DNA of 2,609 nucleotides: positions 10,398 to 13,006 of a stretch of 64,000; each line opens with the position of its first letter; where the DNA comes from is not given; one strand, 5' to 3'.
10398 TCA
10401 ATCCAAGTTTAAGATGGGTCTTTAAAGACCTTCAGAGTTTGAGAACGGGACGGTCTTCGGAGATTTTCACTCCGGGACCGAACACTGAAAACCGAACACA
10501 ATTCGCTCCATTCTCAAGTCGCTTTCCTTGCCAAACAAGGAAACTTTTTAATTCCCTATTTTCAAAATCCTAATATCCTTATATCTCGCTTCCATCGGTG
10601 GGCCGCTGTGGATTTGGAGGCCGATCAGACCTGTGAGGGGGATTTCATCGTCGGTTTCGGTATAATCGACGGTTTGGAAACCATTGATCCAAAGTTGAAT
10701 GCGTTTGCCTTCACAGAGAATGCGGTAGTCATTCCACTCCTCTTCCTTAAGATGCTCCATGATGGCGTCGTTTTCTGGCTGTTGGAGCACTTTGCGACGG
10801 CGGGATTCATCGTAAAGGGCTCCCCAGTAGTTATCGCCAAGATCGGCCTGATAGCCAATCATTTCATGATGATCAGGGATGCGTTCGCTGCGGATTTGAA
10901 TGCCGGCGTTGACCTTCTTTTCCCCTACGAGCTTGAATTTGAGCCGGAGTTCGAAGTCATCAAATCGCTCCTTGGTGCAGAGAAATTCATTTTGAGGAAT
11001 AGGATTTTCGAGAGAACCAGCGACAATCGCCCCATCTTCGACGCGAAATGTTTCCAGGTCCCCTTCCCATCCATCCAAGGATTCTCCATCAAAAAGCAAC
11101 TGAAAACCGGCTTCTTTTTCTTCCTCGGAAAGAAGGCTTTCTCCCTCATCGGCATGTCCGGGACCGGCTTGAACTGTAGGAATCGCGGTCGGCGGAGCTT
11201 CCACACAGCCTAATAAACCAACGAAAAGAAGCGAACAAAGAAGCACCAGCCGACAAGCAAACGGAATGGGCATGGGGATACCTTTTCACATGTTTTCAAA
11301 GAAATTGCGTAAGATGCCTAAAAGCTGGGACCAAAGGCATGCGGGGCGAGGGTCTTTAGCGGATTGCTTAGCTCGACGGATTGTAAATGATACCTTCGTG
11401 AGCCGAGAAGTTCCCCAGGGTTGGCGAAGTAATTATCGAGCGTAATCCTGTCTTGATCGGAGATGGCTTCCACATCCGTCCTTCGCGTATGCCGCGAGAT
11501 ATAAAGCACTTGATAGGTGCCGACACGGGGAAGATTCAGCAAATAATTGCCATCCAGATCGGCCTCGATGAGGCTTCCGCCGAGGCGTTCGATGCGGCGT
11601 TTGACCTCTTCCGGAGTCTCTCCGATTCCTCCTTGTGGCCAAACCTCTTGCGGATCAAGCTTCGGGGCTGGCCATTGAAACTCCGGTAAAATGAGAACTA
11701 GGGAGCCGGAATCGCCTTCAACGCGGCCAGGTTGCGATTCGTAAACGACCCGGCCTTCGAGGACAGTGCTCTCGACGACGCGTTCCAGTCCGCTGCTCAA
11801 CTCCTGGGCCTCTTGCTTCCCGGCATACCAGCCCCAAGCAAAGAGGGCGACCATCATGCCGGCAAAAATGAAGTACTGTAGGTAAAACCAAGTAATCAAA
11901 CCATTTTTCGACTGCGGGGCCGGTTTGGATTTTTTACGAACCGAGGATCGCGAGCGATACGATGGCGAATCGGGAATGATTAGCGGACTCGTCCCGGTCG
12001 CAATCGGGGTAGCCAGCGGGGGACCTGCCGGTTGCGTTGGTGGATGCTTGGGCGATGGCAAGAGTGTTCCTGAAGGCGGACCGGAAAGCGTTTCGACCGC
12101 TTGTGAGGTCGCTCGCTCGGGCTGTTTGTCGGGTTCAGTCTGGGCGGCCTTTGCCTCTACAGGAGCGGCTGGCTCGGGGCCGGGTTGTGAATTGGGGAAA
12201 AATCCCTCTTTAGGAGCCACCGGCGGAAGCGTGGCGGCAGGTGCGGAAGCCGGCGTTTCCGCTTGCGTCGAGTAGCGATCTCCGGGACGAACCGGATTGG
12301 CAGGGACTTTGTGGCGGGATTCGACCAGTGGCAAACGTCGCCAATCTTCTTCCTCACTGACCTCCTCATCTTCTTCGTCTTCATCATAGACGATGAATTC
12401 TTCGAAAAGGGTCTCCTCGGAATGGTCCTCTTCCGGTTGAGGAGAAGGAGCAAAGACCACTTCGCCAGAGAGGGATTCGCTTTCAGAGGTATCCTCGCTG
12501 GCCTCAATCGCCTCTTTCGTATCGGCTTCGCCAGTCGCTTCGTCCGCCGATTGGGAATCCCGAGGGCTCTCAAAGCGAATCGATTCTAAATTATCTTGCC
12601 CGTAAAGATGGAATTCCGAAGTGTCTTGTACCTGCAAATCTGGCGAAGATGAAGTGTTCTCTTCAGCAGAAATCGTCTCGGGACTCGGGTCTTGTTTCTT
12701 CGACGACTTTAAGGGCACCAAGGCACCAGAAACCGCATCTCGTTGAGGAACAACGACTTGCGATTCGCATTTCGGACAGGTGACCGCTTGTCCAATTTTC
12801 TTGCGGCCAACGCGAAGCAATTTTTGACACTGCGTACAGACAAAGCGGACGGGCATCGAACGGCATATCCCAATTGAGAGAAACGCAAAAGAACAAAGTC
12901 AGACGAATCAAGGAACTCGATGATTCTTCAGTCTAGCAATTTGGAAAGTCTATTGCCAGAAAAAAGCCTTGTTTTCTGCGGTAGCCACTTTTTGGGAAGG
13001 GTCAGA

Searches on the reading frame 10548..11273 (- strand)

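Call 15: search_protein_families(library=pfam, proteins=[window:10548-11273:-], max_evalue=0.1)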
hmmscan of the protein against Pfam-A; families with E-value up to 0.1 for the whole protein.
window:10548-11273:- (241 aa): 2 families
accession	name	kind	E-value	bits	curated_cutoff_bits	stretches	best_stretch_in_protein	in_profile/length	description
PF06439.18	3keto-disac_hyd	-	2.2e-41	142.4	26.8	1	56-236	1-186/187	3-keto-disaccharide hydrolase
PF20407.5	DUF1583_N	-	0.019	15.2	22.9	1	161-201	72-112/150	Domain of unknown function (DUF1583_N)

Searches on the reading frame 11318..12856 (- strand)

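Call 15: search_protein_families(library=pfam, proteins=[window:11318-12856:-], max_evalue=0.1)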
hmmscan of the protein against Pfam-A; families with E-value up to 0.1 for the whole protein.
window:11318-12856:- (512 aa): 2 families
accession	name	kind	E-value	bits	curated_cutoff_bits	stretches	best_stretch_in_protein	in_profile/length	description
PF09723.15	Zn_ribbon_8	-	0.035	14.6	34.4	1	5-33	6-36/41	Zinc ribbon domain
PF09845.14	OapC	-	0.074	13.7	23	0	7-98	4-97/133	Origin-associated protein OapC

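Call 27: search_protein_families(library=ncbifam, proteins=[window:11318-12856:-], max_evalue=5)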
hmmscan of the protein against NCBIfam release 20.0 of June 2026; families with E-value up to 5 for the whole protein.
window:11318-12856:- (512 aa): 7 families
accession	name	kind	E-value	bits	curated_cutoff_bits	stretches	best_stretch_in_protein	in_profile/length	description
NF001608.0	PRK00398.1-6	equivalog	0.014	15.2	84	1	4-39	3-36/46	DNA-directed RNA polymerase subunit P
TIGR02605.1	CxxC_CxxC_SSSS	subfamily_domain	0.034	14.2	31.3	1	5-33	6-35/52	FmdB family zinc ribbon protein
NF008229.0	PRK10996.1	equivalog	0.055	13.2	125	1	5-35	3-33/141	thioredoxin TrxC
NF041259.1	mono_DmmA_fam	domain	0.11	12.8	60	1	4-36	51-82/101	dimethylamine monooxygenase subunit DmmA family protein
TIGR00155.1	pqiA_fam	subfamily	0.27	10.3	260.35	1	6-38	15-47/403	PqiA/YebS family transporter subunit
NF041912.1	HVO_0758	equivalog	0.28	11.2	70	1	4-32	20-50/55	HVO_0758 family zinc finger protein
NF011683.0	PRK15103.1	equivalog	0.32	10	562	1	5-39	11-45/421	membrane integrity-associated transporter subunit PqiA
